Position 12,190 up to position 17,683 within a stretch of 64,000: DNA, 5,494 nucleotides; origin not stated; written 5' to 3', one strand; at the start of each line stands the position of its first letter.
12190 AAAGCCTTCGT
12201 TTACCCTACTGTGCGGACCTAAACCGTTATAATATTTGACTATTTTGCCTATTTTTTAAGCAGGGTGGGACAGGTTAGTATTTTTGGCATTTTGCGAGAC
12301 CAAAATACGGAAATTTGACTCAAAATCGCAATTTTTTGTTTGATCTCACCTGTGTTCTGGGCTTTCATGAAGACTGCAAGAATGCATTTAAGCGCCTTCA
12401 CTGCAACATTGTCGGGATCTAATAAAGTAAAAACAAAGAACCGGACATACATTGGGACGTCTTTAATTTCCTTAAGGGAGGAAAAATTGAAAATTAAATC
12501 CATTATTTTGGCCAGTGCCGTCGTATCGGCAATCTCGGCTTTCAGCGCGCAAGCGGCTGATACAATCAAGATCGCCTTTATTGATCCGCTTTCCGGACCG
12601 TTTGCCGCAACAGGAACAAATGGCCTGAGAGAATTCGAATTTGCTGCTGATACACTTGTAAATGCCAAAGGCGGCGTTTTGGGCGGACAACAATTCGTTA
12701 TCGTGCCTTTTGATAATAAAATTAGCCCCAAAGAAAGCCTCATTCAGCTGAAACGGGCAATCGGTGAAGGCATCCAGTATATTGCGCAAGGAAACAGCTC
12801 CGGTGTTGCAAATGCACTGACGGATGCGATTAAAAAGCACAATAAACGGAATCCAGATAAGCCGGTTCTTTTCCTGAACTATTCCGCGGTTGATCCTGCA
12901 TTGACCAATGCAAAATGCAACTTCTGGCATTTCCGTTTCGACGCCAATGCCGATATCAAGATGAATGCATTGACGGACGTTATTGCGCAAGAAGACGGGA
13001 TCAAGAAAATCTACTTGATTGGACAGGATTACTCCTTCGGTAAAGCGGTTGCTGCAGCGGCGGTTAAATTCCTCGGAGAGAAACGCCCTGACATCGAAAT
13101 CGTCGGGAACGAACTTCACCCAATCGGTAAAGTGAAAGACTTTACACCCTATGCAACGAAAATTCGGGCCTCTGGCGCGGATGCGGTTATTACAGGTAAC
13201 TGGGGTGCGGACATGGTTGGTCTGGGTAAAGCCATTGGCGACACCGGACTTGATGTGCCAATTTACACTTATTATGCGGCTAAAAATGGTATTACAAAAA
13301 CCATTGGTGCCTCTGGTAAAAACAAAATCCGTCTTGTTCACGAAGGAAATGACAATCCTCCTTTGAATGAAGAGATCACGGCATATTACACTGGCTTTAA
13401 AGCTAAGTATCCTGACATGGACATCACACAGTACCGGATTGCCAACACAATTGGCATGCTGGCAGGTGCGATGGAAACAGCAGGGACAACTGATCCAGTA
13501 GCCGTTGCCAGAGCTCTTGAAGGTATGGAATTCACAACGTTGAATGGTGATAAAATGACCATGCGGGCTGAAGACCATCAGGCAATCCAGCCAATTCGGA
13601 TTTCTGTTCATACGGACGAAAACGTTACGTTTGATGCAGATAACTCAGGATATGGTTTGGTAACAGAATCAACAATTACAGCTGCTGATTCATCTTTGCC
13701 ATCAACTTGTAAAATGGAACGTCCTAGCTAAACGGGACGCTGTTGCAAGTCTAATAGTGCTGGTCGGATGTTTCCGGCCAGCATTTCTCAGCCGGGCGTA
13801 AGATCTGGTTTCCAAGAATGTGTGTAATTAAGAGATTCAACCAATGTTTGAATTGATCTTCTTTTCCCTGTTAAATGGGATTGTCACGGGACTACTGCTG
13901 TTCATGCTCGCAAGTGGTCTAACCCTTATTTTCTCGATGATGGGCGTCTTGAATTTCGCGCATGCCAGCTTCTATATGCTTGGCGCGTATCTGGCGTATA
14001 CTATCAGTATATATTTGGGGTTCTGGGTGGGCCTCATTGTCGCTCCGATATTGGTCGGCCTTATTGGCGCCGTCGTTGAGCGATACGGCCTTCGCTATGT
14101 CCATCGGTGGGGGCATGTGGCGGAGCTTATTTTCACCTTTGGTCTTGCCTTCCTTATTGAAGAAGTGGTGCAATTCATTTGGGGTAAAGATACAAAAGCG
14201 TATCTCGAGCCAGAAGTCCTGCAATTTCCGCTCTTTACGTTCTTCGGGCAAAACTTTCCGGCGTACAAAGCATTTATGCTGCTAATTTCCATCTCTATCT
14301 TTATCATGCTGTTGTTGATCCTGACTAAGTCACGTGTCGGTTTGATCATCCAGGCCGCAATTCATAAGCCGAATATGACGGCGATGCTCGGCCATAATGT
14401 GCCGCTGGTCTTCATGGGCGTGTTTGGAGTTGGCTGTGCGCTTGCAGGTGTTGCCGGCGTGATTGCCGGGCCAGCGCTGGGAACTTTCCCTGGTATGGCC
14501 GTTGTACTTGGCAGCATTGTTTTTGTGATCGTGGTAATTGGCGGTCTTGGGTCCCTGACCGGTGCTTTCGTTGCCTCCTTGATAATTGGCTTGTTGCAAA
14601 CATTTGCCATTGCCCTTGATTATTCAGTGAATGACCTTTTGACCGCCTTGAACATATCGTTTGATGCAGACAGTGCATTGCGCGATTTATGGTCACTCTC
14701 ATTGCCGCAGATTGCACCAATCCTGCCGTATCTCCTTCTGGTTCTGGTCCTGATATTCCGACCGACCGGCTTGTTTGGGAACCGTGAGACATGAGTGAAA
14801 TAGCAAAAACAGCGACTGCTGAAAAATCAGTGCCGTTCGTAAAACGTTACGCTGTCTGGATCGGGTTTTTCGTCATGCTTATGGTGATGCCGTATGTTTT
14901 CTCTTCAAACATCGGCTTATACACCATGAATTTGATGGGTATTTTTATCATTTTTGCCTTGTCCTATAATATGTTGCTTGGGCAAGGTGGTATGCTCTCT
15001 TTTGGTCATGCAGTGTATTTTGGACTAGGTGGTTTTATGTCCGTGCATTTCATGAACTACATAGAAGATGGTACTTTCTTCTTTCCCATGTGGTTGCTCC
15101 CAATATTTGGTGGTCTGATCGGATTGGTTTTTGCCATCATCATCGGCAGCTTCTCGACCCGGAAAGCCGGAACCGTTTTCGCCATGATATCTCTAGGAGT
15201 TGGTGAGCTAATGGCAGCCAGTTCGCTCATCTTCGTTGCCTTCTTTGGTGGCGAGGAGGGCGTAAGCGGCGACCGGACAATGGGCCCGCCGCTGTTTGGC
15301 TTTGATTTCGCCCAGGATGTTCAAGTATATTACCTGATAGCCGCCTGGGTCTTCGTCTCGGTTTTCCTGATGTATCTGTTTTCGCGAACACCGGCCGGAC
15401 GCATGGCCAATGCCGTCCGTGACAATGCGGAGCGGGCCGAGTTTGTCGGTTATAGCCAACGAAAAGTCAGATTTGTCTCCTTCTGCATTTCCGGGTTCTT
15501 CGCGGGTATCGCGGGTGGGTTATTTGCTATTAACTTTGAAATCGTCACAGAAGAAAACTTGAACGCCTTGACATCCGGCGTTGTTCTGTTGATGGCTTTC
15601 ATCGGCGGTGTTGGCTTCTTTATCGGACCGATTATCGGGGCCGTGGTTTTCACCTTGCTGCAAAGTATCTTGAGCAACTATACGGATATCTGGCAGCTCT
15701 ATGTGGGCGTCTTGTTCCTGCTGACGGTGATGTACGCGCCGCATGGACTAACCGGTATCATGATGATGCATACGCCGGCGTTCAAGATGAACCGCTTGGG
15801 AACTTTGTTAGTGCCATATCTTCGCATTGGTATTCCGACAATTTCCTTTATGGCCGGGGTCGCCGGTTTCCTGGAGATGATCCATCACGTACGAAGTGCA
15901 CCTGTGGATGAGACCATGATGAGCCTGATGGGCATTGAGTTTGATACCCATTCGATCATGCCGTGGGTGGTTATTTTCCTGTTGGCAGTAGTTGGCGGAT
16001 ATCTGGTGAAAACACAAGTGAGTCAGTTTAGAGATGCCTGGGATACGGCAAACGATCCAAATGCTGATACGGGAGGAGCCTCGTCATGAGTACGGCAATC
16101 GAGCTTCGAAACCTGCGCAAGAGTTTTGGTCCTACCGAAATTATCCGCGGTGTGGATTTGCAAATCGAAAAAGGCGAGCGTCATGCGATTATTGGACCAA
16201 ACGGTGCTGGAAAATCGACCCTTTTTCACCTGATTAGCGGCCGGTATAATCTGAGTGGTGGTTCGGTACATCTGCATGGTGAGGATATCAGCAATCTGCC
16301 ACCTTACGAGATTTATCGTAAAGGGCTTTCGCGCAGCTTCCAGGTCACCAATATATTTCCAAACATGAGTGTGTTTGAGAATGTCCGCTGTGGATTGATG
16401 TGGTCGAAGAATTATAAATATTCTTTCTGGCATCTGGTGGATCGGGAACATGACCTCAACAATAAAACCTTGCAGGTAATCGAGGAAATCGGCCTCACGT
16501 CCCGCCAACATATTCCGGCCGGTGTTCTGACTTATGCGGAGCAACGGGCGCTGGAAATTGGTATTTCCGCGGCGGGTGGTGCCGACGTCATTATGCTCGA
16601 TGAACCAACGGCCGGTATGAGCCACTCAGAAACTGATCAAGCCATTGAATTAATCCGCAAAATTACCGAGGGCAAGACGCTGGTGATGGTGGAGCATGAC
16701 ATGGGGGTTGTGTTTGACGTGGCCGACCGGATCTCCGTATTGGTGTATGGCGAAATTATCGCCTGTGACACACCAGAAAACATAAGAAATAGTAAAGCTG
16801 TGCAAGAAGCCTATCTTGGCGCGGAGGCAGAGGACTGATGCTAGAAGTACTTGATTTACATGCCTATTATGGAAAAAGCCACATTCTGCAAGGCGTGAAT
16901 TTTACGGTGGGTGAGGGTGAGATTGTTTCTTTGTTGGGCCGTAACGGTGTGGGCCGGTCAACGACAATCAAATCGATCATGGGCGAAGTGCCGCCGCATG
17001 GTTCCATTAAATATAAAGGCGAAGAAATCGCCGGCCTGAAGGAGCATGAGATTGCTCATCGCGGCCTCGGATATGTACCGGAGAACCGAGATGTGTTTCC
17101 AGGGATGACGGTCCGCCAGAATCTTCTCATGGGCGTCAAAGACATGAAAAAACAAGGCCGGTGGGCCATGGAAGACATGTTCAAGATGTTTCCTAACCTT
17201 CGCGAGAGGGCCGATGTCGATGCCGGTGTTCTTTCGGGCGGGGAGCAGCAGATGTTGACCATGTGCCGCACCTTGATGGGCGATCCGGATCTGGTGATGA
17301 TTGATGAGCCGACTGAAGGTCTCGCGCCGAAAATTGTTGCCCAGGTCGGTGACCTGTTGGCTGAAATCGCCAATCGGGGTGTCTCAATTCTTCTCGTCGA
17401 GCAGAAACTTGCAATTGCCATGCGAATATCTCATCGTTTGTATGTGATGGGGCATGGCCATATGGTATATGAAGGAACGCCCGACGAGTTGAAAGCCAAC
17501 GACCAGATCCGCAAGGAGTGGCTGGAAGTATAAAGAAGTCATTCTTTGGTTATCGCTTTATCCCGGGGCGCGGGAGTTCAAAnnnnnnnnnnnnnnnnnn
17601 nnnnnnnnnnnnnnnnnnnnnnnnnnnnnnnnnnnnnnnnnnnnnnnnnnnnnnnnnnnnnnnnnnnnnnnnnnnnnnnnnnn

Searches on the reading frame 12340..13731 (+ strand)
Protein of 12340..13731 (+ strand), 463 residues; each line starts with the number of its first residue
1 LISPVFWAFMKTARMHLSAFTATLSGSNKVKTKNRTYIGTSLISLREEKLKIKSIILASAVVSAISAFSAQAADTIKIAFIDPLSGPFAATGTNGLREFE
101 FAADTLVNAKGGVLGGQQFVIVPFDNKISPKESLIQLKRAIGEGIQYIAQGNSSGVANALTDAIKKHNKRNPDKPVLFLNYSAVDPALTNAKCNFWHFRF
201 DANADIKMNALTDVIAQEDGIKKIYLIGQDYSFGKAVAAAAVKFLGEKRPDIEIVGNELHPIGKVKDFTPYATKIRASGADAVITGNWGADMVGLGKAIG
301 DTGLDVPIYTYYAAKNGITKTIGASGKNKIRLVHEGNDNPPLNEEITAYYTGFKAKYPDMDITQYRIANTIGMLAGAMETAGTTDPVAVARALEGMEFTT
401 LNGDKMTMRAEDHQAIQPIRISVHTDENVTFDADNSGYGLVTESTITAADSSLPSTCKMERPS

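Call 84: search_protein_families(library=pfam, proteins=[window:12340-13731:+], max_evalue=0.00001)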
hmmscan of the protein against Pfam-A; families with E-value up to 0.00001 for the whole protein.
window:12340-13731:+ (463 aa): 2 families
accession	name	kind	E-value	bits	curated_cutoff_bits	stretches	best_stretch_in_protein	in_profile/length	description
PF13458.12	Peripla_BP_6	-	2.4e-66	225.2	31.7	1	75-421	1-335/343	Periplasmic binding protein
PF13433.12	Peripla_BP_5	-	1.6e-12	47.6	27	1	211-424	124-336/363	Periplasmic binding protein domain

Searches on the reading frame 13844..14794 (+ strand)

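Call 84: search_protein_families(library=pfam, proteins=[window:13844-14794:+], max_evalue=0.00001)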
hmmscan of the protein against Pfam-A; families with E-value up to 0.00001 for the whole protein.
window:13844-14794:+ (316 aa): 1 family
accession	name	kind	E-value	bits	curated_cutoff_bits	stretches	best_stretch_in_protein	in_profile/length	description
PF02653.21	BPD_transp_2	-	2.6e-31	109.2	26.8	1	9-270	2-253/269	Branched-chain amino acid transport system / permease component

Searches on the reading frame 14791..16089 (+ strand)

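Call 84: search_protein_families(library=pfam, proteins=[window:14791-16089:+], max_evalue=0.00001)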
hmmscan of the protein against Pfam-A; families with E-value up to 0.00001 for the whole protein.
window:14791-16089:+ (432 aa): 1 family
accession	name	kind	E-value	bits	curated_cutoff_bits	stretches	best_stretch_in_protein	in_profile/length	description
PF02653.21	BPD_transp_2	-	1.3e-33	116.7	26.8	1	44-311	4-267/269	Branched-chain amino acid transport system / permease component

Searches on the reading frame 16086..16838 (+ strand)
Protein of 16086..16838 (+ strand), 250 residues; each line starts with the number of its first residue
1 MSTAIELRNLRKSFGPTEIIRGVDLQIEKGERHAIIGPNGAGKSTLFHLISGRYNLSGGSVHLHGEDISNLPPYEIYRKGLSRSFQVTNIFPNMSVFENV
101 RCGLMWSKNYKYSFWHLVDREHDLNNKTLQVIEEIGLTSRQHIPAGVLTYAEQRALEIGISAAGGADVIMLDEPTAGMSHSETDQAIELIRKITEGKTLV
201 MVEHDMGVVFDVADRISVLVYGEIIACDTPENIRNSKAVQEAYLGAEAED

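Call 84: search_protein_families(library=pfam, proteins=[window:16086-16838:+], max_evalue=0.00001)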
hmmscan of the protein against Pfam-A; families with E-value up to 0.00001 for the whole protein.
window:16086-16838:+ (250 aa): 2 families
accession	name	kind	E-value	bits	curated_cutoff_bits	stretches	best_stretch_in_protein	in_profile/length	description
PF00005.33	ABC_tran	-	2.8e-26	93.2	25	1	21-176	2-137/137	ABC transporter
PF12399.14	BCA_ABC_TP_C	-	1.7e-07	31.1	25.5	1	223-248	1-26/27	Branched-chain amino acid ATP-binding cassette transporter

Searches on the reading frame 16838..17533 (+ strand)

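Call 84: search_protein_families(library=pfam, proteins=[window:16838-17533:+], max_evalue=0.00001)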
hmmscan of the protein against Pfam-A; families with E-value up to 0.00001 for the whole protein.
window:16838-17533:+ (231 aa): 1 family
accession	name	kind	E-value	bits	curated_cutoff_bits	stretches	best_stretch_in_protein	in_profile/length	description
PF00005.33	ABC_tran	-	1.6e-29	103.7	25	1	17-159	1-136/137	ABC transporter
